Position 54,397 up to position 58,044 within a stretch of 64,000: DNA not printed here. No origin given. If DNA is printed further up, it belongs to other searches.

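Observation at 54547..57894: A roughly 1115-aa lipoprotein made of about 14 near-identical 46-aa Cys-rich repeats plus a triple HFYT C-terminal module; a smaller relative at 12618..13664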

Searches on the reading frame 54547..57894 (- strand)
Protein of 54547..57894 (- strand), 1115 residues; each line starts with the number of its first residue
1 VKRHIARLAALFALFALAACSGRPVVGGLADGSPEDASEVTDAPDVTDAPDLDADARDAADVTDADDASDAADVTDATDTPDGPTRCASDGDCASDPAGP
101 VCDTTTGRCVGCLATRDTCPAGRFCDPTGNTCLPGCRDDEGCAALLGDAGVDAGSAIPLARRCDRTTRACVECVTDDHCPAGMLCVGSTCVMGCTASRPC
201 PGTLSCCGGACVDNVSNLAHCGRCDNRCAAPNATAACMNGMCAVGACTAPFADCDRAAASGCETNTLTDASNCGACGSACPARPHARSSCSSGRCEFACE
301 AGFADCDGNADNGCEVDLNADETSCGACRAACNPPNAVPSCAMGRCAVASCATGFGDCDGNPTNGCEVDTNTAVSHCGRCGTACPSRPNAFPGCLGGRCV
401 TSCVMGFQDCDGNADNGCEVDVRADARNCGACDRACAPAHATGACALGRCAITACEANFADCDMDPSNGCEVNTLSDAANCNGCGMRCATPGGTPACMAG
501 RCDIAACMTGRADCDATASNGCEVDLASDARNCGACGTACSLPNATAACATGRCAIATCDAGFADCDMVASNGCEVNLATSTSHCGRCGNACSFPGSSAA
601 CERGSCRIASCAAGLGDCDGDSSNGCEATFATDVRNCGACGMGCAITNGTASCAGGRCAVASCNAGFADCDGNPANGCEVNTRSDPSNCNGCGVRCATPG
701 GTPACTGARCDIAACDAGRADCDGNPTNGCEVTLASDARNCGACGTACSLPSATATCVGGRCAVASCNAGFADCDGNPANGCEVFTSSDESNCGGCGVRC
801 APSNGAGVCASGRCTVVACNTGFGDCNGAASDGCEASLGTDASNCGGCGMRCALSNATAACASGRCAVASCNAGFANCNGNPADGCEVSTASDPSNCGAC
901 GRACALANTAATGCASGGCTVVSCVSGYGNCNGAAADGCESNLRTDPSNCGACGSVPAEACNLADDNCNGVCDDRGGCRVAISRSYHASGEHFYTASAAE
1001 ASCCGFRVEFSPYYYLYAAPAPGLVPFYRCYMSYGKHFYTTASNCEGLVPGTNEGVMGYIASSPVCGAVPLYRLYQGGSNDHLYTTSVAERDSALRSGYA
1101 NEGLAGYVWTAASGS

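Call 6: search_protein_families(library=pfam, proteins=[window:54547-57894:-], max_evalue=1)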
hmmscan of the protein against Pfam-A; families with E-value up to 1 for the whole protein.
window:54547-57894:- (1115 aa): 1 family
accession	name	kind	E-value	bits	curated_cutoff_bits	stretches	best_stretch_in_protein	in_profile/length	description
PF18885.6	DUF5648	-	3.6e-23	82.7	25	1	984-1109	4-134/134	Domain of unknown function (DUF5648)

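Call 7: search_protein_families(library=ncbifam, proteins=[window:54547-57894:-], max_evalue=1)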
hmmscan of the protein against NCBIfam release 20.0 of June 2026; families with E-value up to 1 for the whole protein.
window:54547-57894:- (1115 aa): 1 family
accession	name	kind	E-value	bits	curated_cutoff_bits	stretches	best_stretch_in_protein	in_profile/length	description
NF041328.1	C_rich_MXAN6577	subfamily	8.1e-38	129.6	100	9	195-347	15-145/145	MXAN_6577-like cysteine-rich protein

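Call 8: find_homologous_proteins(query=window:54547-57894:-)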
Query window:54547-57894:- (1115 aa): 2621 proteins with E <= 0.001 among 8000 candidates; the best 120 are listed.
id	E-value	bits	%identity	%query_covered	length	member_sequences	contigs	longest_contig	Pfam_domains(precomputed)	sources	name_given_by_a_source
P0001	0.0e+0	1769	75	98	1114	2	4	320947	PF18885.7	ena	-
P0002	0.0e+0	1710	73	98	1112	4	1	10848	PF18885.7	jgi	jgi:hypothetical protein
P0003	0.0e+0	1554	67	99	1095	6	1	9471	PF18885.7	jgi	-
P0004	0.0e+0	1542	67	92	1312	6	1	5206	PF18885.7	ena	-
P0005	0.0e+0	1522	42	78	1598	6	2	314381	-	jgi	-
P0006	0.0e+0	1392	45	78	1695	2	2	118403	PF04885.20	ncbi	-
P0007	0.0e+0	1282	95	55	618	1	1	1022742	PF18885.7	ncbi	-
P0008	0.0e+0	1219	48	67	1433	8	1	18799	-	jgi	jgi:hypothetical protein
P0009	0.0e+0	1197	43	67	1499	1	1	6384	-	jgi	-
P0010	0.0e+0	1196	55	67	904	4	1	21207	PF18885.7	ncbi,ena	-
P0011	0.0e+0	1173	42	69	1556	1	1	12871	PF11617.14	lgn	-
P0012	0.0e+0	1159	49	65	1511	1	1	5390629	-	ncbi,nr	ncbi:MAG: hypothetical protein IPK82_25040 [Polyangiaceae bacterium]|nr:hypothetical protein [Polyan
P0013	0.0e+0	1157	57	65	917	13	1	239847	PF18885.7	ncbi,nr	ncbi:MAG: hypothetical protein Q7V43_11865 [Myxococcales bacterium]|nr:hypothetical protein [Myxococ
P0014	0.0e+0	1154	44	69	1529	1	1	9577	-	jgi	jgi:hypothetical protein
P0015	0.0e+0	1151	39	83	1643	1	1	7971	-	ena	-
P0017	0.0e+0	1123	58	63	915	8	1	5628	PF18885.7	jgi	jgi:hypothetical protein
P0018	0.0e+0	1116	60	65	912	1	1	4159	PF18885.7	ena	-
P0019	0.0e+0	1102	42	67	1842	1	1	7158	PF11617.14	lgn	-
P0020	0.0e+0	1094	45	69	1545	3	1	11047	PF13385.14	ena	-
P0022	0.0e+0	1078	45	69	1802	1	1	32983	PF11617.14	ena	-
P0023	0.0e+0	1064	59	65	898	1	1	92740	PF18885.7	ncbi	ncbi:MAG: hypothetical protein R3A48_23440 [Polyangiales bacterium]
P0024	0.0e+0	1063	57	62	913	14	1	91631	PF18885.7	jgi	jgi:hypothetical protein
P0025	0.0e+0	1061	56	63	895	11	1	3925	PF18885.7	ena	-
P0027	0.0e+0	1045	44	70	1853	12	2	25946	PF11617.14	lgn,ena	-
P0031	0.0e+0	1017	55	67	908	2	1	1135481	PF18885.7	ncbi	-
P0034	1.1e-293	996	44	67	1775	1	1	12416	PF13385.14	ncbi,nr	ncbi:MAG: uncharacterized protein JWM10_3119 [Myxococcaceae bacterium]|nr:uncharacterized protein [M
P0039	3.4e-286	971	68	60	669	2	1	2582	PF18885.7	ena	-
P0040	7.5e-286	970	55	62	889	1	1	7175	PF18885.7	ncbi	-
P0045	8.4e-278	943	43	67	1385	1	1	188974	PF11617.14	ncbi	-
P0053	3.8e-270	918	47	65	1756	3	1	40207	PF02412.24,PF13385.14,PF04885.20,PF03781.23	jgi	jgi:formylglycine-generating enzyme required for sulfatase activity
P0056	5.7e-267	907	43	68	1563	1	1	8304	PF11617.14,PF00415.25,PF13540.13,PF25390.2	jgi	-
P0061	4.0e-262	891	60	59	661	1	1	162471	PF18885.7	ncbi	ncbi:MAG: hypothetical protein R3A52_12690 [Polyangiales bacterium]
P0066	8.5e-258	877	43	67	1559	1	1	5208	PF11617.14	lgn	-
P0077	3.4e-248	845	42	71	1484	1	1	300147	PF11617.14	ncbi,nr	ncbi:MAG: hypothetical protein HY898_32860 [Deltaproteobacteria bacterium]|nr:hypothetical protein [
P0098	2.1e-234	799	51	85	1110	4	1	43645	PF00754.32,PF22633.4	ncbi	-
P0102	5.2e-233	795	41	67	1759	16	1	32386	PF01839.30,PF13517.13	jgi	jgi:hypothetical protein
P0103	1.2e-232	794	45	69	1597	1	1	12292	PF11617.14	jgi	jgi:hypothetical protein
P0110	3.7e-228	779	45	65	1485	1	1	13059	PF11617.14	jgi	jgi:hypothetical protein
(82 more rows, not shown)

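Call 9: find_encoding_contigs(protein=window:54547-57894:-, flank=10000, max_places=4)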
Protein window:54547-57894:- (1115 aa): no gene with exactly this product is on record in the collection.

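Call 10: find_encoding_contigs(protein=P0007, flank=10000, max_places=3)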
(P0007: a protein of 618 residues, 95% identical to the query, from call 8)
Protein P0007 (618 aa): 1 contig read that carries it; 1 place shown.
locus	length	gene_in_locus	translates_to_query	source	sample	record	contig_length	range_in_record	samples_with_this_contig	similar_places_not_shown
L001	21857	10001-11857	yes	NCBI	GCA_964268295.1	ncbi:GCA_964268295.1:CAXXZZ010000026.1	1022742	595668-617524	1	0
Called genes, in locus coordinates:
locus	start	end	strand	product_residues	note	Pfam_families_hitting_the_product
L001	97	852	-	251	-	PF02777:Sod_Fe_C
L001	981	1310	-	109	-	-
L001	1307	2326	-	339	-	PF00158:Sigma54_activat, PF14532:Sigma54_activ_2, PF00004:AAA (weak), PF07724:AAA_2 (weak), PF07728:AAA_5, PF25601:AAA_lid_14, PF02954:HTH_8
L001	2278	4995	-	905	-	PF13191:AAA_16, PF00515:TPR_1 (faint), PF13424:TPR_12 (weak), PF17874:TPR_MalT, PF13424:TPR_12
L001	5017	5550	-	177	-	PF08211:dCMP_cyt_deam_2 (weak), PF00383:dCMP_cyt_deam_1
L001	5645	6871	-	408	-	PF13449:Phytase-like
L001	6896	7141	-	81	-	-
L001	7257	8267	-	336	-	-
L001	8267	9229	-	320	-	-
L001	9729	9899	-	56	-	-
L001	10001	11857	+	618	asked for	PF18885:DUF5648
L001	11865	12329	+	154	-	PF13302:Acetyltransf_3 (weak), PF00583:Acetyltransf_1, PF13673:Acetyltransf_10, PF13508:Acetyltransf_7, PF14542:Acetyltransf_CG (faint)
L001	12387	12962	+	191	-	-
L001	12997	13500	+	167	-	PF13302:Acetyltransf_3, PF00583:Acetyltransf_1, PF13420:Acetyltransf_4, PF13508:Acetyltransf_7 (weak)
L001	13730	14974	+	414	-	PF05787:PhoX (faint), PF08450:SGL (faint), PF24684:Vgb_lyase (weak), PF25021:TEN_NHL (weak), PF01436:NHL (weak)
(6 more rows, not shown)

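Call 11: find_encoding_contigs(protein=P0001, flank=10000, max_places=3)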
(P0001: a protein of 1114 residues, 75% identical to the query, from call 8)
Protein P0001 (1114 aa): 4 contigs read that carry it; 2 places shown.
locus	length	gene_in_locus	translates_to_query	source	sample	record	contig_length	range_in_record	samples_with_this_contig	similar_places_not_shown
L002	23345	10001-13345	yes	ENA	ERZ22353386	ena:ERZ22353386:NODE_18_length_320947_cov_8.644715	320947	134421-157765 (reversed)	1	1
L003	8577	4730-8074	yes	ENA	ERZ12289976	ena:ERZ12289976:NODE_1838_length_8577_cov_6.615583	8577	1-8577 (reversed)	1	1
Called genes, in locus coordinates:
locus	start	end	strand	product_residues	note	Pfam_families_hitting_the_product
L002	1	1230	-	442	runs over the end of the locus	PF13174:TPR_6 (faint), PF00004:AAA, PF17862:AAA_lid_3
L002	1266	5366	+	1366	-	-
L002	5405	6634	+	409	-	PF02786:CPSase_L_D2, PF02222:ATP-grasp, PF07478:Dala_Dala_lig_C (weak)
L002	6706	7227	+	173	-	PF00156:Pribosyltran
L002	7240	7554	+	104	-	PF12895:ANAPC3 (weak), PF13428:TPR_14 (faint), PF14559:TPR_19 (weak)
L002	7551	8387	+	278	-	PF00293:NUDIX (faint)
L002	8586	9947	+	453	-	PF12728:HTH_17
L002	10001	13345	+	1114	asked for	PF18885:DUF5648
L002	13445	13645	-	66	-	PF02416:TatA_B_E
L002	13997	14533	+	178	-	-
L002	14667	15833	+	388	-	PF08007:JmjC_2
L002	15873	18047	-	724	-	PF11617:Cu-binding_MopE, PF00884:Sulfatase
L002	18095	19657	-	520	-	PF13600:DUF4140, PF13598:DUF4139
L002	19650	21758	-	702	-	PF13598:DUF4139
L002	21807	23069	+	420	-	PF03372:Exo_endo_phos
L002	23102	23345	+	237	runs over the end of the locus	-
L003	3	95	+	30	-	?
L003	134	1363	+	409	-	PF02786:CPSase_L_D2, PF02222:ATP-grasp, PF07478:Dala_Dala_lig_C (weak)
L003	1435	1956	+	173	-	PF00156:Pribosyltran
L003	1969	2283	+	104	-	PF12895:ANAPC3 (weak), PF13428:TPR_14 (faint), PF14559:TPR_19 (weak)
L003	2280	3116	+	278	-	PF00293:NUDIX (faint)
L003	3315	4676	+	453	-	PF12728:HTH_17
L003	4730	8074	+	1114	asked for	PF18885:DUF5648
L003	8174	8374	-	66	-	PF02416:TatA_B_E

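Call 31: find_related_loci(query=window:54547-57894:-, collection=genome_contigs, flank=6000)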
Query window:54547-57894:- (1115 aa) in genome_contigs; peptide patterns used: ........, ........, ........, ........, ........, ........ (x = any residue, [..] = any of these).
452 stretches matched a pattern; 405 encode a relative of the query (tblastn E <= 1e-3); the best 80 are kept; 79 distinct loci.
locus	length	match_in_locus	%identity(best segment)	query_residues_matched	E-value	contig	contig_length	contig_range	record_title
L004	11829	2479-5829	93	1-1115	0e+0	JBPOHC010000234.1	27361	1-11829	MAG: Myxococcota bacterium isolate MAG_1 c_000000106933, whole genome shotgun sequence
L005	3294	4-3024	80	78-1114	0e+0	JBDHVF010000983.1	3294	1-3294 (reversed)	MAG: Polyangiales bacterium isolate AS-MESO-3CA.253 NODE_110940_length_3294_cov_4.815356, whole genome shotgun sequence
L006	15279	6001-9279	66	5-1111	0e+0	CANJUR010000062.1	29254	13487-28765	MAG: Deltaproteobacteria bacterium isolate RH-26jul17-416 genome assembly, contig: RH-26jul17-C3956, whole genome shotgu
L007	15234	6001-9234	67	20-1114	0e+0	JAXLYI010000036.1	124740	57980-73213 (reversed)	MAG: Polyangiales bacterium isolate STL-MYX9 C4.55.fa-36, whole genome shotgun sequence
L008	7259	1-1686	76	212-1111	0e+0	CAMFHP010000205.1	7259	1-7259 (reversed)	MAG: uncultured Myxococcaceae bacterium isolate SRR9109402_bin.20_metaWRAP_v1.3_MAG genome assembly, contig: ERZ12289980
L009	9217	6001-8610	56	21-1069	0e+0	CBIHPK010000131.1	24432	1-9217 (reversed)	MAG TPA_asm: uncultured Myxococcaceae bacterium isolate SRR18156209_binner13_Refined_17 genome assembly, contig: ERZ2733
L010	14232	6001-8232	58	3-956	0e+0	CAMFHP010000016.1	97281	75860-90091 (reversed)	MAG: uncultured Myxococcaceae bacterium isolate SRR9109402_bin.20_metaWRAP_v1.3_MAG genome assembly, contig: ERZ12289980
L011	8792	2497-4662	60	20-954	0e+0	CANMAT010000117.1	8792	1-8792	MAG: Deltaproteobacteria bacterium isolate ZE-Jul18-30 genome assembly, contig: ZE-Jul18-C9844, whole genome shotgun seq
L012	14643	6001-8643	59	19-1114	0e+0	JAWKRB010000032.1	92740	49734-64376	MAG: Polyangiales bacterium isolate ABC2.114 ABC2.114.fa-32, whole genome shotgun sequence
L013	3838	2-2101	60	52-962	0e+0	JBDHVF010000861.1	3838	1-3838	MAG: Polyangiales bacterium isolate AS-MESO-3CA.253 NODE_92370_length_3838_cov_3.638394, whole genome shotgun sequence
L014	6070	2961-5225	55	21-980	0e+0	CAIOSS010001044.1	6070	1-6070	MAG: uncultured delta proteobacterium isolate Loclat_bin-08890 genome assembly, contig: bin-08890:1044/1467, whole genom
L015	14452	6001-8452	60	86-1109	0e+0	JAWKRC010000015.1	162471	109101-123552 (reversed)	MAG: Polyangiales bacterium isolate ABC2.122 ABC2.122.fa-15, whole genome shotgun sequence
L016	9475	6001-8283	55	21-980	0e+0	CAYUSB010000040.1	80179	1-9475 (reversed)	MAG TPA_asm: uncultured Myxococcaceae bacterium isolate binchicken_co266_258 genome assembly, contig: NODE_682_length_80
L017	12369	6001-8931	51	2-954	0e+0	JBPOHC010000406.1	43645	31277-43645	MAG: Myxococcota bacterium isolate MAG_1 c_000000107014, whole genome shotgun sequence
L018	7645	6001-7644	73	20-956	0e+0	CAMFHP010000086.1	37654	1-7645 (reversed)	MAG: uncultured Myxococcaceae bacterium isolate SRR9109402_bin.20_metaWRAP_v1.3_MAG genome assembly, contig: ERZ12289980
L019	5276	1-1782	60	212-1109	0e+0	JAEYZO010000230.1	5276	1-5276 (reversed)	MAG: Proteobacteria bacterium isolate OH_CBlB_99 k127_2088360, whole genome shotgun sequence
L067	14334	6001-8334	51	57-1109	4e-156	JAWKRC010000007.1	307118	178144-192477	MAG: Polyangiales bacterium isolate ABC2.122 ABC2.122.fa-7, whole genome shotgun sequence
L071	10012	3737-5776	51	60-1115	2e-153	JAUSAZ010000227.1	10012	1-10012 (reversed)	MAG: Myxococcales bacterium isolate E6_metabat.bin.30 E6_k141_563877, whole genome shotgun sequence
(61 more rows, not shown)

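Call 67: search_protein_families(library=pfam, proteins=[P0020, P0034, P0053, P0056, P0098, P0102], max_evalue=0.00001)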
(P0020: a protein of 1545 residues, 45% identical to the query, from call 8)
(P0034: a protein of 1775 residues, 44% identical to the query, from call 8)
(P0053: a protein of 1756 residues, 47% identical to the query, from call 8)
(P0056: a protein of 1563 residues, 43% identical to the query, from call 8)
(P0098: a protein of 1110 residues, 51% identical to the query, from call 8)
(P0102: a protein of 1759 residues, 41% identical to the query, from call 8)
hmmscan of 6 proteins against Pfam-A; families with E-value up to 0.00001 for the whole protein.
P0020 (1545 aa): 1 family
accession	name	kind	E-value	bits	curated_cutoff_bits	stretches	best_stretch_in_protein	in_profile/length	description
PF13385.13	Laminin_G_3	-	9.9e-21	74.9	27.6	1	1390-1534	12-151/151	Concanavalin A-like lectin/glucanases superfamily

P0034 (1775 aa): 1 family
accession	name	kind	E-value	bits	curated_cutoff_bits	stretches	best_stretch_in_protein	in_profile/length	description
PF13385.13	Laminin_G_3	-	5.4e-11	43.3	27.6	1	1308-1461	19-151/151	Concanavalin A-like lectin/glucanases superfamily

P0053 (1756 aa): 3 families
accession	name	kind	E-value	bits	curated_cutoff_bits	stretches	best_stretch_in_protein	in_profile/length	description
PF03781.23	FGE-sulfatase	-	1.1e-38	133.8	23.3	1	1487-1753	5-255/255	Sulfatase-modifying factor enzyme 1-like domain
PF02412.23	TSP_3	-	1.1e-06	28.7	25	0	204-225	15-36/36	Thrombospondin type 3 repeat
PF13385.13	Laminin_G_3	-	1.4e-06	29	27.6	1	1266-1422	15-150/151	Concanavalin A-like lectin/glucanases superfamily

P0056 (1563 aa): 4 families
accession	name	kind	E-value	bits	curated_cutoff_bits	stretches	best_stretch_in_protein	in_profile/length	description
PF25390.1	WD40_RLD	-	3.6e-47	161.9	150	1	1194-1458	91-347/363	RCC1-like domain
PF11617.13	Cu-binding_MopE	-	6.3e-39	132.3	27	5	391-419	1-29/30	Putative metal-binding motif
PF13540.12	RCC1_2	-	1.2e-36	124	22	3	1195-1223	2-30/30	Regulator of chromosome condensation (RCC1) repeat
PF00415.24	RCC1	-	9.1e-28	97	21.7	2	1211-1257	2-50/50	Regulator of chromosome condensation (RCC1) repeat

P0098 (1110 aa): 2 families
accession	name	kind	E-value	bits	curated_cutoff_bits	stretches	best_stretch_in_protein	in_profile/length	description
PF22633.2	F5_F8_type_C_2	-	6.2e-14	52.8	27.8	1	1002-1090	1-91/91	NedA-like, galactose-binding domain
PF00754.31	F5_F8_type_C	-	1.2e-13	51.7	28.2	1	989-1103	3-126/127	F5/8 type C domain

P0102 (1759 aa): 2 families
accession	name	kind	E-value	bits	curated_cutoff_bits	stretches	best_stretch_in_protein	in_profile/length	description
PF01839.29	FG-GAP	-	2.1e-16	59.8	22.1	0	1425-1451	1-26/37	FG-GAP repeat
PF13517.12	FG-GAP_3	-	7.2e-16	59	26.9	2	1380-1445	1-61/61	FG-GAP-like repeat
